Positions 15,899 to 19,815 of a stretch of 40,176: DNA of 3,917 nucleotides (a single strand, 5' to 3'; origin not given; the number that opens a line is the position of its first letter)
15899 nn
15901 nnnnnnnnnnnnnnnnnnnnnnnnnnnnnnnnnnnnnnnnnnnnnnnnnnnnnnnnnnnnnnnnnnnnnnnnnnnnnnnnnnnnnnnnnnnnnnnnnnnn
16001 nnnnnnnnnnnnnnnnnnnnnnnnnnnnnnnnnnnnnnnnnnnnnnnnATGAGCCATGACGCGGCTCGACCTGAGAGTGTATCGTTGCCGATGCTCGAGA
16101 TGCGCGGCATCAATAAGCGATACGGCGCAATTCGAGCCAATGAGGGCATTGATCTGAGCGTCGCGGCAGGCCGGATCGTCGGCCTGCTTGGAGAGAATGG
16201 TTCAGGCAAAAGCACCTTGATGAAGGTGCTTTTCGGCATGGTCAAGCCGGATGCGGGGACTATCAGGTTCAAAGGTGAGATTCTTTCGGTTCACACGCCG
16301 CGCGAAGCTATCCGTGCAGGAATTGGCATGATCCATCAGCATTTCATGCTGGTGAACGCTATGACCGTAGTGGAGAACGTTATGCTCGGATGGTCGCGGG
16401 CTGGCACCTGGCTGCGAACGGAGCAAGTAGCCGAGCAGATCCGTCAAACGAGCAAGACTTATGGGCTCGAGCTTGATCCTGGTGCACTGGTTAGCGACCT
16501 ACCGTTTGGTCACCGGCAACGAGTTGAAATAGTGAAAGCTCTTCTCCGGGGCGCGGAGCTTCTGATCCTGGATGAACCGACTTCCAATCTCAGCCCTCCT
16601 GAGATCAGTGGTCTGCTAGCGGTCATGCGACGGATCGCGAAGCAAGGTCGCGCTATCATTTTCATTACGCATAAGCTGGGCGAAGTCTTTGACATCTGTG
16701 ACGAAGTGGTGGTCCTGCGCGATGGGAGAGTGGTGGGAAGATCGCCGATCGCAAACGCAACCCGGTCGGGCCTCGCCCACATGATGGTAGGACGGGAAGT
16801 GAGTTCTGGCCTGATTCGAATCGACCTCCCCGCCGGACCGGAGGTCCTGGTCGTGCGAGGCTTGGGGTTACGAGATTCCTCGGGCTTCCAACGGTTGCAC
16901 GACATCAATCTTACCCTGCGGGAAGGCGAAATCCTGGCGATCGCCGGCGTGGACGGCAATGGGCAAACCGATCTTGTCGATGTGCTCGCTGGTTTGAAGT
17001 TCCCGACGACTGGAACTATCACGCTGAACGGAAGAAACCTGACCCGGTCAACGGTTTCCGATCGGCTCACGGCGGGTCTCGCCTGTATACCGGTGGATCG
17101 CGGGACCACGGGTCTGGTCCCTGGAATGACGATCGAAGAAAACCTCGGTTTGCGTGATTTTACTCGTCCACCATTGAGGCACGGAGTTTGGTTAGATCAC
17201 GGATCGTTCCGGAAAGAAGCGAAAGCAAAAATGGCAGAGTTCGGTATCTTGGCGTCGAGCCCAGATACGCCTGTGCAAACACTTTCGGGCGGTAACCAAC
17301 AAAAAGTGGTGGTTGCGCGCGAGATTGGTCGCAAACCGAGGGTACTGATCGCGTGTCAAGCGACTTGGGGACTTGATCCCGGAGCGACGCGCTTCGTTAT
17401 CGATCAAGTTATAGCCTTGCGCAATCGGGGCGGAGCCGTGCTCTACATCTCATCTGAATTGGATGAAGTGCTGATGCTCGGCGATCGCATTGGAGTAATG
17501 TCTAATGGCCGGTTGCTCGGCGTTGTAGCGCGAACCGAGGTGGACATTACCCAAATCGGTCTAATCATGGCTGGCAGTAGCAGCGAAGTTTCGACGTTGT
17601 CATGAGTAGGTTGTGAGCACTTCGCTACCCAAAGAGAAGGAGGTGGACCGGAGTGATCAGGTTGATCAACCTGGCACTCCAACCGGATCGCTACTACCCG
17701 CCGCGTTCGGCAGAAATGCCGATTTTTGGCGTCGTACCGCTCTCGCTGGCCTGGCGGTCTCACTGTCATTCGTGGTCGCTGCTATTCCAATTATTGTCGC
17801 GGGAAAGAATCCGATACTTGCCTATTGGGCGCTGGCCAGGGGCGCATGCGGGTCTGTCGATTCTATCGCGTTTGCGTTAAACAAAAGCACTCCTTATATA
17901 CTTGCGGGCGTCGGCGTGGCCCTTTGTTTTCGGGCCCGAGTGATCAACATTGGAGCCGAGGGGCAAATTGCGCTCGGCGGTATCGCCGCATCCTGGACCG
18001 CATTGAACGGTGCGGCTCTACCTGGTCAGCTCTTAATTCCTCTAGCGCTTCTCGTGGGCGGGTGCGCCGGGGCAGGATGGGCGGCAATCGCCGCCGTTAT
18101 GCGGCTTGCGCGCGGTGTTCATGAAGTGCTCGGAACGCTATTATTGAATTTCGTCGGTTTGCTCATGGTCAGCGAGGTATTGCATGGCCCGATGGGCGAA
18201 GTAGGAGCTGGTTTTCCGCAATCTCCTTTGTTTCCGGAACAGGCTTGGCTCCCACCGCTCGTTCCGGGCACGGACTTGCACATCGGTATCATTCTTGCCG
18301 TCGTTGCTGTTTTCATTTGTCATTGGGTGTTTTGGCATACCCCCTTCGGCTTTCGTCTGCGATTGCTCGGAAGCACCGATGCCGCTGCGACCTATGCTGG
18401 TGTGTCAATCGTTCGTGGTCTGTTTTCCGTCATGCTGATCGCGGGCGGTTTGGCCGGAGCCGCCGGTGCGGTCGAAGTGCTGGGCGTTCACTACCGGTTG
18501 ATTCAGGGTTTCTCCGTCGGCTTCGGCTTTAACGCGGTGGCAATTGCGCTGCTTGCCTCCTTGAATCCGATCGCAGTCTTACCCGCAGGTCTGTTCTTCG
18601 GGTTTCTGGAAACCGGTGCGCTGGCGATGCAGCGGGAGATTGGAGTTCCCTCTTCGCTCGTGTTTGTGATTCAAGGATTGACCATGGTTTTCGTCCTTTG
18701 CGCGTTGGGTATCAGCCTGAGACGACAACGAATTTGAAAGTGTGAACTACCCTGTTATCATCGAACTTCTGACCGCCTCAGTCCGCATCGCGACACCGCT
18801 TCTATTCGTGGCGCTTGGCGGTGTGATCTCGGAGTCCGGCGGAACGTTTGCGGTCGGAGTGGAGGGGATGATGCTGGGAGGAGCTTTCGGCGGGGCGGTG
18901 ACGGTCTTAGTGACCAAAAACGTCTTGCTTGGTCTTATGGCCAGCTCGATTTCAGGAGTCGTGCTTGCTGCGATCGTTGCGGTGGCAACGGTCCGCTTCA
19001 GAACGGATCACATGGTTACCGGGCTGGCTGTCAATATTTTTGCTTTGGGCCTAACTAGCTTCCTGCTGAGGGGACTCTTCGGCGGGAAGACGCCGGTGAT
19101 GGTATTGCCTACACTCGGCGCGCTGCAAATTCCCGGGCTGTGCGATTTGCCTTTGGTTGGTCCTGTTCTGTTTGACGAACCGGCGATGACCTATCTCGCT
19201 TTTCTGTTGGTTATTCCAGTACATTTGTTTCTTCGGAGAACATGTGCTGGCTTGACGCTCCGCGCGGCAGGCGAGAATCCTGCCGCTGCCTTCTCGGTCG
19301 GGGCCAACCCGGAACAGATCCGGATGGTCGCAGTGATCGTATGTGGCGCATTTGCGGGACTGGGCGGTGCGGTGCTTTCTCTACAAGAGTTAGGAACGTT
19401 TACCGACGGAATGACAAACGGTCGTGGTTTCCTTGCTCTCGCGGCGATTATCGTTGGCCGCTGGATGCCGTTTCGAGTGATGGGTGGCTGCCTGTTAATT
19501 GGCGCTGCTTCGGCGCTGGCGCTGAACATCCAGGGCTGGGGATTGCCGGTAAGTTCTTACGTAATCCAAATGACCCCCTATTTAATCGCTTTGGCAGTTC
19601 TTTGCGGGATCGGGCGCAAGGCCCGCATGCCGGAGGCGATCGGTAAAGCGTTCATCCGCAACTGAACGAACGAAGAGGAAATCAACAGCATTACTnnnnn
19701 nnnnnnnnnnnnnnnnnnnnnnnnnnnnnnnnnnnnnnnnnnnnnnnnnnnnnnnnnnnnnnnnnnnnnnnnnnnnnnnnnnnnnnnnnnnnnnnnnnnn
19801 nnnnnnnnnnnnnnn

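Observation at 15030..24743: Candidate undescribed N-heterocycle catabolic operon: BMP ABC importer + two AtzD/barbiturase-family enzymes + AS amidase + CoA-transferase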

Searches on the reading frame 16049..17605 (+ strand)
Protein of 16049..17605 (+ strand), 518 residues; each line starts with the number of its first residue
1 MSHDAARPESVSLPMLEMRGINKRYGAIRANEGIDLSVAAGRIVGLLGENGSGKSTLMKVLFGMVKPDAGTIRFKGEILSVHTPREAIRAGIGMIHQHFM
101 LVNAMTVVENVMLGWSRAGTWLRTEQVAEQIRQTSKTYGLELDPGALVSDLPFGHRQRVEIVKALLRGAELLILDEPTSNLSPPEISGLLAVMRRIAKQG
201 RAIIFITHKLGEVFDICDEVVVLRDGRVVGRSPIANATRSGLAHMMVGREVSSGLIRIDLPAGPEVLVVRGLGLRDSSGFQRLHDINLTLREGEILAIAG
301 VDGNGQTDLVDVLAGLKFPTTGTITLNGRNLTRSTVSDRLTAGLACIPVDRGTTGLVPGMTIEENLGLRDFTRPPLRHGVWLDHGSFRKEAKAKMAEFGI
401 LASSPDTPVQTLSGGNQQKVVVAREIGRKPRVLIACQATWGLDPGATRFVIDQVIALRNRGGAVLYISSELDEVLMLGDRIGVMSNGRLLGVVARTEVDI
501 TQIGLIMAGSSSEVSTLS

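Call 4: search_protein_families(library=pfam, proteins=[window:16049-17605:+])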
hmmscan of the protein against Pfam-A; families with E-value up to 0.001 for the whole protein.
window:16049-17605:+ (518 aa): 3 families
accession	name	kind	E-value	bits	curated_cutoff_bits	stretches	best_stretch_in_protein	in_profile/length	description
PF00005.33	ABC_tran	-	7.8e-53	179.2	25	2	33-179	3-137/137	ABC transporter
PF13304.12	AAA_21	-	3.7e-10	40.8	27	0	149-209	236-299/304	AAA domain, putative AbiEii toxin, Type IV TA system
PF13555.12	AAA_29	-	0.00032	20.8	27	0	43-58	24-39/61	P-loop containing region of AAA domain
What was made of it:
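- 16049..17605 (+): Two-domain ABC ATPase of importer 1. Pfam ABC_tran, two stretches (call 4).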

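Call 5: search_protein_families(library=ncbifam, proteins=[window:16049-17605:+])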
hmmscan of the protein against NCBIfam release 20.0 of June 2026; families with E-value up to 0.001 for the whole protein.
window:16049-17605:+ (518 aa): 189 families (the best 25 are shown)
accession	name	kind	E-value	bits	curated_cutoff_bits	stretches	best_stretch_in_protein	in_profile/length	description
NF047930.1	ABC_ATP_B6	equivalog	3.8e-130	434.9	670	1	15-509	2-510/510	putative B6 ABC transporter ATP-binding protein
NF010069.0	PRK13549.1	equivalog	4.5e-114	381.7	699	1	14-503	4-497/513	xylose ABC transporter ATP-binding protein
NF008442.0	PRK11288.1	equivalog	5.2e-109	364.8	689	1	12-503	4-491/504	L-arabinose ABC transporter ATP-binding protein AraG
NF008030.0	PRK10762.1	equivalog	2.2e-106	356.6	745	1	14-502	3-486/501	ribose ABC transporter ATP-binding protein RbsA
TIGR02633.1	xylG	equivalog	1.4e-103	347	723.65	1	15-502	1-494/500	D-xylose ABC transporter ATP-binding protein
NF008215.0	PRK10982.1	equivalog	5.3e-97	325.5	828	1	15-499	13-494/506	galactose/methyl galactoside ABC transporter ATP-binding protein MglA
NF011967.0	PRK15439.1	equivalog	4e-96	322.4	586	1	11-510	7-502/510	autoinducer 2 ABC transporter ATP-binding protein LsrA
NF040905.2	GguA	equivalog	4.6e-95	318.9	810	1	15-502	1-495/500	multiple monosaccharide ABC transporter ATP-binding protein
NF041861.1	YtfR_transport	equivalog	2.3e-93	313.2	850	1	15-503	1-486/492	galactofuranose ABC transporter, ATP-binding protein YtfR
NF007253.0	PRK09700.1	equivalog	9.2e-92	308.2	772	1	14-496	4-494/510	D-allose ABC transporter ATP-binding protein AlsA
TIGR01188.1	drrA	subfamily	1.2e-59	202.1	312.45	2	23-232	1-206/302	daunorubicin resistance ABC transporter, ATP-binding protein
TIGR03410.1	urea_trans_UrtE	equivalog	1.1e-58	198.4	285.8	2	16-243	1-225/230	urea ABC transporter ATP-binding subunit UrtE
TIGR04521.1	ECF_ATPase_2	equivalog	2e-57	194.4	330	2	29-231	19-226/279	energy-coupling factor transporter ATPase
TIGR03864.1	PQQ_ABC_ATP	hypoth_equivalog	1.2e-55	188.5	302.25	2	16-233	2-215/236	ABC transporter, ATP-binding subunit, PQQ-dependent alcohol dehydrogenase system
TIGR02673.1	FtsE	equivalog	5.9e-55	186.2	264.85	2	15-226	1-213/214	cell division ATP-binding protein FtsE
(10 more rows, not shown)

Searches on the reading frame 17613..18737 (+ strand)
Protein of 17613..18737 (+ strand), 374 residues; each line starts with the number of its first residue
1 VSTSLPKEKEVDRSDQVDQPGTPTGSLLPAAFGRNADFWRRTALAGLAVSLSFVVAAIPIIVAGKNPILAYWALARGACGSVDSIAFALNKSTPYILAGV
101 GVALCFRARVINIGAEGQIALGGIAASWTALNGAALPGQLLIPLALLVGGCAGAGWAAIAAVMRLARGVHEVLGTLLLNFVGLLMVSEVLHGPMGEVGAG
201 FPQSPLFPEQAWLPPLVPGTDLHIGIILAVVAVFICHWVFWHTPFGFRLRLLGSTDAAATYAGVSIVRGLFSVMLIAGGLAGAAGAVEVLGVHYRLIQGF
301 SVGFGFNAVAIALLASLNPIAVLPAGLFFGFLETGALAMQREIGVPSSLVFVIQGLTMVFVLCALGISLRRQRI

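Call 4: search_protein_families(library=pfam, proteins=[window:17613-18737:+])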
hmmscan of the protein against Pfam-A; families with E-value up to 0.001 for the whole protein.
window:17613-18737:+ (374 aa): 1 family
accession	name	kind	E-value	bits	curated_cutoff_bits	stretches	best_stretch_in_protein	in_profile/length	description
PF02653.21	BPD_transp_2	-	3.2e-35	122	26.8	1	85-362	2-269/269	Branched-chain amino acid transport system / permease component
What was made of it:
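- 17613..18737 (+): Permease 1 of importer 1. Pfam BPD_transp_2, 122 bits (call 4).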

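Call 5: search_protein_families(library=ncbifam, proteins=[window:17613-18737:+])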
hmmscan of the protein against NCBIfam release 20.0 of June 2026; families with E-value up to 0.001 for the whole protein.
window:17613-18737:+ (374 aa): 2 families
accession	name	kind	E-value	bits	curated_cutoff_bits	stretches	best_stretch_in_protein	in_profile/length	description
NF047929.1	ABC_B6_perm_2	equivalog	6.5e-46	157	400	1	48-364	9-325/337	putative B6 ABC transporter permease subunit 2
NF047928.1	ABC_B6_perm_1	equivalog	1.1e-10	41.1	465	1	88-365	17-292/311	putative B6 ABC transporter permease subunit 1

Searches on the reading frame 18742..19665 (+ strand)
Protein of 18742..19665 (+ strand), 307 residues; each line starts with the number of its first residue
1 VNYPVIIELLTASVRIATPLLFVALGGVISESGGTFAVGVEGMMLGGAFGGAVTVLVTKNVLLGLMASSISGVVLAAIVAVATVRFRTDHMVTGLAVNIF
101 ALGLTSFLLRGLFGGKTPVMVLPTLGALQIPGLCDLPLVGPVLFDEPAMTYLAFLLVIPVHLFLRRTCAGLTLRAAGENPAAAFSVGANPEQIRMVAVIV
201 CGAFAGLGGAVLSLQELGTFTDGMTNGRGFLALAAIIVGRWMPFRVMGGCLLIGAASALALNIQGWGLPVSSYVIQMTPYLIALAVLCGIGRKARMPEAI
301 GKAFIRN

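Call 4: search_protein_families(library=pfam, proteins=[window:18742-19665:+])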
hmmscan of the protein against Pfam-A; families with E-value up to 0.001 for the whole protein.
window:18742-19665:+ (307 aa): 1 family
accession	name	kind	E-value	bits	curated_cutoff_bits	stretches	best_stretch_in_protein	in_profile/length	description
PF02653.21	BPD_transp_2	-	3.6e-32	112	26.8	1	13-276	5-261/269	Branched-chain amino acid transport system / permease component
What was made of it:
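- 18742..19665 (+): Permease 2 of importer 1. Pfam BPD_transp_2, 112 bits (call 4).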

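Call 5: search_protein_families(library=ncbifam, proteins=[window:18742-19665:+])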
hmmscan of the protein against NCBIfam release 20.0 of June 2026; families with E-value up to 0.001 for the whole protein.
window:18742-19665:+ (307 aa): 4 families
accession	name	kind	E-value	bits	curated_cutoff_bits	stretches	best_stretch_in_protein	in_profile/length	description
NF047928.1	ABC_B6_perm_1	equivalog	6.1e-58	196.4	465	1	6-306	10-308/311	putative B6 ABC transporter permease subunit 1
NF047929.1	ABC_B6_perm_2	equivalog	6.4e-12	45.3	400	1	11-294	47-332/337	putative B6 ABC transporter permease subunit 2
NF011961.0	PRK15432.1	equivalog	4.7e-05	22.8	388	1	34-255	72-265/344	autoinducer 2 ABC transporter permease LsrC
TIGR03409.1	urea_trans_UrtB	equivalog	0.00049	19.8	250.3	1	57-214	59-212/291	urea ABC transporter permease subunit UrtB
